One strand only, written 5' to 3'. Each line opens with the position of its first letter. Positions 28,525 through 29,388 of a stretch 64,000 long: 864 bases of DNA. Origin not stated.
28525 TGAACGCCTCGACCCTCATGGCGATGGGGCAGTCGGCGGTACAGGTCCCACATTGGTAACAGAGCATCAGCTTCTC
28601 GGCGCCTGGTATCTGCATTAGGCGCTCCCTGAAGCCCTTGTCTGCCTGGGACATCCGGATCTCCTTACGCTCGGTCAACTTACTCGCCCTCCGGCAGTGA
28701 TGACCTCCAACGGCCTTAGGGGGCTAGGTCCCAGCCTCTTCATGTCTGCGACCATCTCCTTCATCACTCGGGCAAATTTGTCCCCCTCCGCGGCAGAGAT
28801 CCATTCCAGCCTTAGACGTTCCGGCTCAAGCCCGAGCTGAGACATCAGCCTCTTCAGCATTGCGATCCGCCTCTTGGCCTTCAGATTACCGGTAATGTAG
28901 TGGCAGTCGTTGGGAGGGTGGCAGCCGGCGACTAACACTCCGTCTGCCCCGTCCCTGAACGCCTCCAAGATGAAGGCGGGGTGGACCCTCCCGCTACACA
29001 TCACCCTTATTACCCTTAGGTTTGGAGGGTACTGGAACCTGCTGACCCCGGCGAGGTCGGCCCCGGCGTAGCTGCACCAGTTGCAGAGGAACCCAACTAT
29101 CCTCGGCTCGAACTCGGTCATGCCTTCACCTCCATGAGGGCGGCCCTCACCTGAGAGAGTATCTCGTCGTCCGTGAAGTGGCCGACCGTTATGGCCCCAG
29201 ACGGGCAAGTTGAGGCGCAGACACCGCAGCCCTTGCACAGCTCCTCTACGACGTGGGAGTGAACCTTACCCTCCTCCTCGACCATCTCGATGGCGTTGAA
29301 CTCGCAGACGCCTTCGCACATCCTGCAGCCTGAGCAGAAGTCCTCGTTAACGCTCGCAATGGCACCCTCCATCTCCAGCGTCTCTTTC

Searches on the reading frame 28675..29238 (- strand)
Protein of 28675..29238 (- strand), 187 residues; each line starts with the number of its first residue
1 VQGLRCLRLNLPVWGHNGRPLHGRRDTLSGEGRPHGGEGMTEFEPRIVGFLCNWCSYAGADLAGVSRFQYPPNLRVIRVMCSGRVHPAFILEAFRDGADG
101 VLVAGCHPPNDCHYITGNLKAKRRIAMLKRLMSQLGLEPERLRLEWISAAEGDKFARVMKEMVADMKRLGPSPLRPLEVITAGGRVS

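Call 6: search_protein_families(library=pfam, proteins=[window:28675-29238:-], max_evalue=0.01)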
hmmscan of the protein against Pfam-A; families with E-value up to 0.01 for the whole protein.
window:28675-29238:- (187 aa): 1 family
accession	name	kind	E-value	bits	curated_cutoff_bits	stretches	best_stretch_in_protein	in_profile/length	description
PF02662.21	FlpD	-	1.4e-55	187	22.3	1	47-170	1-123/123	Methyl-viologen-reducing hydrogenase, delta subunit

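Call 8: search_solved_structures(query=window:28675-29238:-, max_evalue=0.001, show_alignments=2)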
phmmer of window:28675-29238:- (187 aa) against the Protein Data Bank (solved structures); distinct sequences matched with E-value up to 0.001: 6.
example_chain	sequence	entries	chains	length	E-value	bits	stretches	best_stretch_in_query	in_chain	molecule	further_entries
5odc_D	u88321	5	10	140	5.3e-54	186.4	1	40-175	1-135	Methyl-viologen reducing hydrogenase subunit D | Methyl-viologen reducing hydrogenase, subunit D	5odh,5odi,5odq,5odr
8rvu_F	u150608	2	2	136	4.7e-51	176.8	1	42-172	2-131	Methyl viologen-reducing hydrogenase, subunit D-related protein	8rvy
9sw2_D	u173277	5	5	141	1.2e-50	175.5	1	41-175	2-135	F420-non-reducing hydrogenase iron-sulfur subunit D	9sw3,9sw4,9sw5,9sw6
8rvv_F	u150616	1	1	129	1.7e-50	175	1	43-171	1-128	Methyl viologen-reducing hydrogenase, subunit D-related protein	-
7bkb_F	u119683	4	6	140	4.5e-49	170.3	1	42-176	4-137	F420-non-reducing hydrogenase subunit D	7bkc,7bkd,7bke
9sfi_K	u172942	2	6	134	7.5e-34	120.7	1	44-175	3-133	F420-non-reducing hydrogenase subunit delta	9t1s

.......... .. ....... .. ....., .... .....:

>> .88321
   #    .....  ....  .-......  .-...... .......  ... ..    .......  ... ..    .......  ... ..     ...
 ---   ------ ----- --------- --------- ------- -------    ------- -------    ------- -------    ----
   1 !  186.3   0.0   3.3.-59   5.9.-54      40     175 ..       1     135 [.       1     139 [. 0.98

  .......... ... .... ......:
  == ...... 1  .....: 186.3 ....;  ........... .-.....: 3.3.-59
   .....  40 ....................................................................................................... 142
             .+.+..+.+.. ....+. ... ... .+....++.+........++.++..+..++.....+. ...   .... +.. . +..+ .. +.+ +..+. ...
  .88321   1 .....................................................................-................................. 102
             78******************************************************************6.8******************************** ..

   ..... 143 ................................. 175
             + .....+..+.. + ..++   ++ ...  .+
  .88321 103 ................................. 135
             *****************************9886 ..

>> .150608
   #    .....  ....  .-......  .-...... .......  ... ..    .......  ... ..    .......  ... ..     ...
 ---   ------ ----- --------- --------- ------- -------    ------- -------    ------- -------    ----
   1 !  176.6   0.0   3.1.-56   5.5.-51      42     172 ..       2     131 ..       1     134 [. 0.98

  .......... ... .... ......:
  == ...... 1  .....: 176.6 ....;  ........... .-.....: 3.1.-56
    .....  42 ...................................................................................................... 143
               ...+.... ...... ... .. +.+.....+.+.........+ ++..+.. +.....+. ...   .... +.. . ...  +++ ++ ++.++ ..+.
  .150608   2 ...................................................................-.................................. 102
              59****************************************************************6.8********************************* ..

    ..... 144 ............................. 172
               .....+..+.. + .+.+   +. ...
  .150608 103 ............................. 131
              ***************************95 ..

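Call 56: search_protein_families(library=ncbifam, proteins=[window:28675-29238:-], max_evalue=0.00001)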
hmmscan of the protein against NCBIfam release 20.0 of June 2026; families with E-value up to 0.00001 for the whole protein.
window:28675-29238:- (187 aa): 3 families
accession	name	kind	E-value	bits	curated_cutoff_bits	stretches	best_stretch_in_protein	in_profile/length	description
NF040770.1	hetero_SS_HdrA2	exception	2.8e-56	191.1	1100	1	43-171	646-773/777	CoB-CoM heterodisulfide reductase HdrA2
NF045873.1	F420_non_VhuD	exception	1.8e-40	138.1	215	1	44-175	1-131/132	F420-non-reducing hydrogenase iron-sulfur subunit VhuD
NF041891.1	hdrA_Methbact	equivalog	4.9e-13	48.2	1300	1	43-151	642-743/762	ferredoxin:CoB-CoM heterodisulfide reductase subunit HdrA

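Call 78: search_protein_families(library=ncbifam, proteins=[window:28675-29238:-], max_evalue=10)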
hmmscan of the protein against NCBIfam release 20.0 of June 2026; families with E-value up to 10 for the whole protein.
window:28675-29238:- (187 aa): 4 families
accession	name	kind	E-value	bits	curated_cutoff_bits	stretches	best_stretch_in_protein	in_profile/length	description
NF040770.1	hetero_SS_HdrA2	exception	2.8e-56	191.1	1100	1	43-171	646-773/777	CoB-CoM heterodisulfide reductase HdrA2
NF045873.1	F420_non_VhuD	exception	1.8e-40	138.1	215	1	44-175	1-131/132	F420-non-reducing hydrogenase iron-sulfur subunit VhuD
NF041891.1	hdrA_Methbact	equivalog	4.9e-13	48.2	1300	1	43-151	642-743/762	ferredoxin:CoB-CoM heterodisulfide reductase subunit HdrA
NF041778.1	hetero_SS_HdrA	equivalog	0.00012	20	1400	1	45-110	654-719/771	ferredoxin:CoB-CoM heterodisulfide reductase subunit HdrA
